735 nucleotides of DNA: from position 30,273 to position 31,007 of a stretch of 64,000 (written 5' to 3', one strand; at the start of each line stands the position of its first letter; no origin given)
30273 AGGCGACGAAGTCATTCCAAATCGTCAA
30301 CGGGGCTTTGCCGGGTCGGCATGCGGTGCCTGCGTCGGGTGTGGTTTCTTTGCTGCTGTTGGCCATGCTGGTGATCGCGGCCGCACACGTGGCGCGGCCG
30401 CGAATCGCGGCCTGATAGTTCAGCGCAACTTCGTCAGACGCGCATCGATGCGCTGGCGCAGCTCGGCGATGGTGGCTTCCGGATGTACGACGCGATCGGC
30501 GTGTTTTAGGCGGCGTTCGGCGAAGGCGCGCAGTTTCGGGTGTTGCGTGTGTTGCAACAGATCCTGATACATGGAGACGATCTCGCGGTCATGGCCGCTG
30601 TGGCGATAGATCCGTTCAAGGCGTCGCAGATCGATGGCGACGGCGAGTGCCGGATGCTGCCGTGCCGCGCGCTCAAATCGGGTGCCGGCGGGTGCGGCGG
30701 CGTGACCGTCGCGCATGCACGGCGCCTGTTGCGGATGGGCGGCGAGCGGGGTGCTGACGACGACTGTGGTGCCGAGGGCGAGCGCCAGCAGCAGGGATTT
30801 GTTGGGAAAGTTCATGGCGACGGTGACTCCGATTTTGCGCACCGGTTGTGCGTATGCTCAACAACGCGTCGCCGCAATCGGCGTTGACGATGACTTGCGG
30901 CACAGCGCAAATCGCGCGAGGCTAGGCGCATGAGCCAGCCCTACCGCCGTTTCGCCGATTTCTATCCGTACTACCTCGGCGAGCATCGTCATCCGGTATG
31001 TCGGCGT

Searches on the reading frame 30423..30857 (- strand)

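Call 92: search_protein_families(library=pfam, proteins=[window:30423-30857:-], max_evalue=0.01)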
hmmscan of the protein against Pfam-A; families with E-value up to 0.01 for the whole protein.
window:30423-30857:- (145 aa): 1 family
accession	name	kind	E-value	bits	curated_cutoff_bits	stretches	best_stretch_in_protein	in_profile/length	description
PF13176.12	TPR_7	-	0.0011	19.4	27.9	1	77-110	2-35/36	Tetratricopeptide repeat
